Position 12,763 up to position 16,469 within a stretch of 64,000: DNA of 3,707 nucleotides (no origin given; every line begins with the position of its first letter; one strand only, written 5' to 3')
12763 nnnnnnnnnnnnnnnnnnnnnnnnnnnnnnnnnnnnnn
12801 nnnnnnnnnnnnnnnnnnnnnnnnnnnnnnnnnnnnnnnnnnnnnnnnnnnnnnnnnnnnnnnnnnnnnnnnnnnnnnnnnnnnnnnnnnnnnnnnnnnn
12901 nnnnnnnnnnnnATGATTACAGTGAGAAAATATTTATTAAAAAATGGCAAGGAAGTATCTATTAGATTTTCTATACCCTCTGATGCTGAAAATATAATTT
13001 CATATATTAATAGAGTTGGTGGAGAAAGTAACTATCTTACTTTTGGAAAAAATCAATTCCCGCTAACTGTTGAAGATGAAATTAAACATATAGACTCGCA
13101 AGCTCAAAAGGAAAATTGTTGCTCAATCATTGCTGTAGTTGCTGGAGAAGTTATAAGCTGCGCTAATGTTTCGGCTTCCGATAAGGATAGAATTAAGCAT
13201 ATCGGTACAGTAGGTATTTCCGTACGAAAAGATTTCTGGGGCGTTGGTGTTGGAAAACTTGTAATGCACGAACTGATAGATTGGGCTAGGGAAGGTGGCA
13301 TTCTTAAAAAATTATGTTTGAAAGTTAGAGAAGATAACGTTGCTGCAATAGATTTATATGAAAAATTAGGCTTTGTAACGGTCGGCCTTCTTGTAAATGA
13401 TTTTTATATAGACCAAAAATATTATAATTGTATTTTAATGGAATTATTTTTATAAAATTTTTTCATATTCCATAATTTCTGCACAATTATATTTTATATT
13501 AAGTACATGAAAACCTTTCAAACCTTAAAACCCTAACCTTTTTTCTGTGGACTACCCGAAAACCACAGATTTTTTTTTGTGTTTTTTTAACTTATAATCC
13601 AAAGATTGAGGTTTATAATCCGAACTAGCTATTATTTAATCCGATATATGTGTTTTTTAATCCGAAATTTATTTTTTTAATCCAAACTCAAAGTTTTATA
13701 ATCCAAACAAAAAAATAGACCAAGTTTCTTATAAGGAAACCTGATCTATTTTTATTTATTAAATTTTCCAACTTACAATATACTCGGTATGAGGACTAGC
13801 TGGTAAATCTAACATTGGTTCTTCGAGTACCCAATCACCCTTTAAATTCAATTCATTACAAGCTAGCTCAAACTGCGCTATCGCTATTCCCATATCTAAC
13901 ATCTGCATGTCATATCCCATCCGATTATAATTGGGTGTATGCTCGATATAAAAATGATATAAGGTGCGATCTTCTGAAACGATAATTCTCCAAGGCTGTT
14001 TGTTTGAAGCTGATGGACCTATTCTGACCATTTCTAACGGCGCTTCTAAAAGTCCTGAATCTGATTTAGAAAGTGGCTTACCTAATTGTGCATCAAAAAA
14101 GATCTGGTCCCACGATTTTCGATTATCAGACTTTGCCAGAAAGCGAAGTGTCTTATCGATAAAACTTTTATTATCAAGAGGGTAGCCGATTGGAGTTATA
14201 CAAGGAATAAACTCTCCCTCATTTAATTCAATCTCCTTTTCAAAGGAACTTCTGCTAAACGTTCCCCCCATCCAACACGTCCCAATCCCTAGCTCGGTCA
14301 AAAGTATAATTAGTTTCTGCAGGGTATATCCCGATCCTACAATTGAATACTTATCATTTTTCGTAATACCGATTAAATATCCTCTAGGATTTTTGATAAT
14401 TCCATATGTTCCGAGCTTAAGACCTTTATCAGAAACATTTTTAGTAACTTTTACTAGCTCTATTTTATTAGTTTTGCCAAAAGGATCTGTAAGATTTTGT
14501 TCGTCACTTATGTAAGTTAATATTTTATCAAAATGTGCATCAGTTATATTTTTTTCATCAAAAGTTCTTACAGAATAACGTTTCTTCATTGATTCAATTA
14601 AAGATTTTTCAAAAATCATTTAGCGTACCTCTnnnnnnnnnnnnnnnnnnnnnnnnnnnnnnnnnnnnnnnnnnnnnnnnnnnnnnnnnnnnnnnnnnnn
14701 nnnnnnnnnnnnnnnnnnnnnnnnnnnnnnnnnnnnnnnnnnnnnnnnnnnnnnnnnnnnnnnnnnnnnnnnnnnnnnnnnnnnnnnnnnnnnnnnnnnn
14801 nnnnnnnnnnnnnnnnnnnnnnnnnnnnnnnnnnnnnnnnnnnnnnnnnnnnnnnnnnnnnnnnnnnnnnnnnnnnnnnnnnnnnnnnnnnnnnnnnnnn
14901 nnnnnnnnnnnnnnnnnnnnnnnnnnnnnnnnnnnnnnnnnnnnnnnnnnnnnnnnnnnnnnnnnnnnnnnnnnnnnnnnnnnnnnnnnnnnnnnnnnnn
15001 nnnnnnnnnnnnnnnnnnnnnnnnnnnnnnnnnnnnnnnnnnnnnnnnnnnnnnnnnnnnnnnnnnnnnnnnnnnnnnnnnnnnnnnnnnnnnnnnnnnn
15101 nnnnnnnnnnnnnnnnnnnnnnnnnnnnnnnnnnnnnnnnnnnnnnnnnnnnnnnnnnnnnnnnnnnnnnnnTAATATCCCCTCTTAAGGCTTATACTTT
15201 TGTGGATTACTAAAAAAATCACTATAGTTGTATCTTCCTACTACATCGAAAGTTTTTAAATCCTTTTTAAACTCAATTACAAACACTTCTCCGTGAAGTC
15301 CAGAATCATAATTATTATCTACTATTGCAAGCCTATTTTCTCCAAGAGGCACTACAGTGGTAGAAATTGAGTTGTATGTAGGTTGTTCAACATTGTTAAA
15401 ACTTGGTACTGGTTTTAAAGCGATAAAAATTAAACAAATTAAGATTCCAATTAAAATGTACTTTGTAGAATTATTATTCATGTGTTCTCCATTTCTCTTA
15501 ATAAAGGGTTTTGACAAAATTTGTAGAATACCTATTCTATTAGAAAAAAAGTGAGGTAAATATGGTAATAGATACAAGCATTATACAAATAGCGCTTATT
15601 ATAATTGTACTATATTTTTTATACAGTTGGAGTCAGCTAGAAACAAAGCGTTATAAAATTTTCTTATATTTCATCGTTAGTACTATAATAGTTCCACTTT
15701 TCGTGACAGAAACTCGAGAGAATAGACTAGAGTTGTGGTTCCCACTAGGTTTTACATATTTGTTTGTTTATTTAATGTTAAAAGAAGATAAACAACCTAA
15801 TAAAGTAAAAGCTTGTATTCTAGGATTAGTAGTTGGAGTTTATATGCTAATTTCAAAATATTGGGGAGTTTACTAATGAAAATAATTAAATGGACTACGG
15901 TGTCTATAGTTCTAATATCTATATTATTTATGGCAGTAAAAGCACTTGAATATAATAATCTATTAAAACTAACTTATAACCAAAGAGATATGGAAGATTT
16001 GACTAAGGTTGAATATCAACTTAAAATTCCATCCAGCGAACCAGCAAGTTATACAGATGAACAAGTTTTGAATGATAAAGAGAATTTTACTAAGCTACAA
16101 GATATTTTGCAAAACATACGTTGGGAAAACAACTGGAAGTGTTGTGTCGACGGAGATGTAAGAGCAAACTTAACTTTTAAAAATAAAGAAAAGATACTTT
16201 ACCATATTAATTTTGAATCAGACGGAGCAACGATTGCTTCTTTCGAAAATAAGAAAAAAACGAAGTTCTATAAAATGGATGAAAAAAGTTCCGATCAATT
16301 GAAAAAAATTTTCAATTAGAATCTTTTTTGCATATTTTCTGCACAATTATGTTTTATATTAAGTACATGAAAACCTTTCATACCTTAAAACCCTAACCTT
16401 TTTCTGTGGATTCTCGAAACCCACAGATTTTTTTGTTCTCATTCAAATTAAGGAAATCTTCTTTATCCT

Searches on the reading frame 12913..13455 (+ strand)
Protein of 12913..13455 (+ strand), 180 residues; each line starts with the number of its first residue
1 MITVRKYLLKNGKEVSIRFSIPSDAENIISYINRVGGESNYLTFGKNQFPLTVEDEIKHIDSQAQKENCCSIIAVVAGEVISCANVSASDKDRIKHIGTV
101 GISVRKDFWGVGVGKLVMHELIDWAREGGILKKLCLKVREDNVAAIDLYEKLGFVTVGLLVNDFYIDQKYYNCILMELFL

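Call 47: search_protein_families(library=pfam, proteins=[window:12913-13455:+], max_evalue=1)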
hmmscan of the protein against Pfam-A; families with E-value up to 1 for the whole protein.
window:12913-13455:+ (180 aa): 8 families
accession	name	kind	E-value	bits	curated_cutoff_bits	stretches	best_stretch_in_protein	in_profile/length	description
PF00583.31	Acetyltransf_1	-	2.2e-17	63.8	20.7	1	56-154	17-116/116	Acetyltransferase (GNAT) family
PF13302.13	Acetyltransf_3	-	2e-10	41.9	25.4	1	47-155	30-138/138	Acetyltransferase (GNAT) domain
PF13508.13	Acetyltransf_7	-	3.7e-10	40.5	27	1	72-155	6-83/84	Acetyltransferase (GNAT) domain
PF13673.13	Acetyltransf_10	-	3.1e-06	27.6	23.6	1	59-158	21-111/128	Acetyltransferase (GNAT) domain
PF08445.16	FR47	-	2.5e-05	24.6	22.1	1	101-155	26-78/86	FR47-like protein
PF24553.2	Rv0428c_C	-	0.0002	21.5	27.2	1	77-156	141-217/224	Probable histone acetyltransferase Rv0428c C-terminal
PF13480.13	Acetyltransf_6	-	0.051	14.2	22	1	59-130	61-129/143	Acetyltransferase (GNAT) domain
PF13420.13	Acetyltransf_4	-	0.064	13.7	24.3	1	113-172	93-152/155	Acetyltransferase (GNAT) domain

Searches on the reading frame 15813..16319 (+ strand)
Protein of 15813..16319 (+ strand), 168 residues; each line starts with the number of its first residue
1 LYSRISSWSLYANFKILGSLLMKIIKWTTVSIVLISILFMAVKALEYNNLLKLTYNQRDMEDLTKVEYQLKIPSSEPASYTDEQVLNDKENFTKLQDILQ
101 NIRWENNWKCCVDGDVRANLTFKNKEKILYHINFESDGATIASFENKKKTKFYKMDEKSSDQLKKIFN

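Call 7: search_protein_families(library=pfam, proteins=[window:15813-16319:+], max_evalue=0.01)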
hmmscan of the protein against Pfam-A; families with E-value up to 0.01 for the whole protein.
window:15813-16319:+ (168 aa): 0 families

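Call 34: search_protein_families(library=ncbifam, proteins=[window:15813-16319:+], max_evalue=0.01)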
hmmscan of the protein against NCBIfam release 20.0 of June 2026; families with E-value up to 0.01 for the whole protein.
window:15813-16319:+ (168 aa): 0 families

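Call 47: search_protein_families(library=pfam, proteins=[window:15813-16319:+], max_evalue=1)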
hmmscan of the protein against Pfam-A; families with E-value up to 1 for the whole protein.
window:15813-16319:+ (168 aa): 1 family
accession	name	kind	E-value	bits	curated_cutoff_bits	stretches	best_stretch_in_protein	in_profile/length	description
PF09175.15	Vit_b-sht_shell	-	0.015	15.6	27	1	88-122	27-61/167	Vitellinogen, beta-sheet shell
